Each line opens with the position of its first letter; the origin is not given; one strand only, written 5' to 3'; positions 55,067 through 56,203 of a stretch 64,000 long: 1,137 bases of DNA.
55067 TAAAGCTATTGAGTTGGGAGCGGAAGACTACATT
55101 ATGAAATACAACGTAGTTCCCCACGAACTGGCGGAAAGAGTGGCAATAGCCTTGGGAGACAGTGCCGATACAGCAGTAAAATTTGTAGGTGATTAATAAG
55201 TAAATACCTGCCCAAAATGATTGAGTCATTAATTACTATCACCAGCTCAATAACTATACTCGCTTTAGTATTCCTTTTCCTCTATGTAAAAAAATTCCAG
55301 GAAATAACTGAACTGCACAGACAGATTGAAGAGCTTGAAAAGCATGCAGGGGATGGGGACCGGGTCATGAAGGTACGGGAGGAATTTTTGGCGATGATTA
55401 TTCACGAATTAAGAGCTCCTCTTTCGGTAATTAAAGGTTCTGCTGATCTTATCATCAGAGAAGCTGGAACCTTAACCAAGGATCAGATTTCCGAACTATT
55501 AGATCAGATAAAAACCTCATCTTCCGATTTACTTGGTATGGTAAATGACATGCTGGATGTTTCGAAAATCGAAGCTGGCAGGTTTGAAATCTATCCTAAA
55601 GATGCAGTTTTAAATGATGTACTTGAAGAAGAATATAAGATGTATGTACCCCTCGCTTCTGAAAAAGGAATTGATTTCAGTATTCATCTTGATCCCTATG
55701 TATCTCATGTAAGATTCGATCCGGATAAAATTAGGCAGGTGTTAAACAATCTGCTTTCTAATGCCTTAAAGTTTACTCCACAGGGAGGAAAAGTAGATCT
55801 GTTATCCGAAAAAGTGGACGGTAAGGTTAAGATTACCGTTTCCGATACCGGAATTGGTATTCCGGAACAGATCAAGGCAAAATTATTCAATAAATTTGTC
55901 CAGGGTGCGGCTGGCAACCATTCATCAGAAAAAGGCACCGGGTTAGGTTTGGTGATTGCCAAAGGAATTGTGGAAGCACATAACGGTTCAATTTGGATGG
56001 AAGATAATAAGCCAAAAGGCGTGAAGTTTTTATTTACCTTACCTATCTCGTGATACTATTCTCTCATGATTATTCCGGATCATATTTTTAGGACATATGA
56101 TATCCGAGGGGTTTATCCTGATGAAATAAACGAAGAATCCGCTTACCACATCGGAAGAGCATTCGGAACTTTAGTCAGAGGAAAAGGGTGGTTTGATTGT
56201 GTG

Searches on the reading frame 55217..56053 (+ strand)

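Call 38: search_protein_families(library=ncbifam, proteins=[window:55217-56053:+], max_evalue=0.00001)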
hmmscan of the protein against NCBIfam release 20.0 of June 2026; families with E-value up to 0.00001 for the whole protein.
window:55217-56053:+ (278 aa): 79 families (the best 25 are shown)
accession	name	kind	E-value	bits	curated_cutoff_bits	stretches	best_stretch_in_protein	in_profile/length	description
TIGR02956.1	TMAO_torS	equivalog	1.9e-51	175.3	676.5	1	46-277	456-682/967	TMAO reductase system sensor histidine kinase/response regulator TorS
NF038297.2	hybrid_HK_HrmK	equivalog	2.5e-51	175.1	725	1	23-277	204-457/607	hybrid histidine kinase/response regulator HrmK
NF046044.1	PnpS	equivalog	3.3e-49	167.9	400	1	49-276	165-390/390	two-component system histidine kinase PnpS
NF047874.1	MASE3_PAS_HK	subfamily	4.6e-49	167.8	560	1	27-277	372-625/655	MASE3 domain-containing sensor histidine kinase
NF033092.0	HK_WalK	equivalog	5.7e-47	160.6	725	1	48-277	366-594/594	cell wall metabolism sensor histidine kinase WalK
NF041947.1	LuxQ_Vibrio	equivalog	1.4e-46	158.9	1200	1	41-277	459-696/843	quorum-sensing autoinducer 2 sensor kinase/phosphatase LuxQ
NF008318.0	PRK11107.1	equivalog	6.7e-46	156.8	890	1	51-277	290-518/920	two-component sensor histidine kinase BarA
NF047465.1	hybrid_HK_LvrA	exception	1.1e-43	149.3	1200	1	28-277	179-422/819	hybrid histidine kinase/response regulator LvrA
NF006800.0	PRK09303.1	equivalog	1.8e-43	148.9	342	1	28-277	125-377/383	histidine kinase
NF045595.1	HK_scytonemin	equivalog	5.8e-42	143.9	865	1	29-277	390-635/637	scytonemin biosynthesis sensor histidine kinase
TIGR02966.1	phoR_proteo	equivalog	7.4e-42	143.5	334.2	1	48-274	108-332/333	phosphate regulon sensor histidine kinase PhoR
NF008312.0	PRK11100.1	equivalog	8.2e-41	140.3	356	1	27-276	233-473/477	two-component system sensor histidine kinase CreC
NF008099.0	PRK10841.1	equivalog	1.7e-40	138.6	920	1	40-277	456-690/949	two-component system sensor histidine kinase RcsC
NF011874.0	PRK15347.1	equivalog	7.7e-40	136.7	852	1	37-277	381-614/921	two component system sensor kinase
NF041880.1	EPS_EpsF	equivalog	2.6e-38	131.8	900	1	53-268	273-482/492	response regulator EpsF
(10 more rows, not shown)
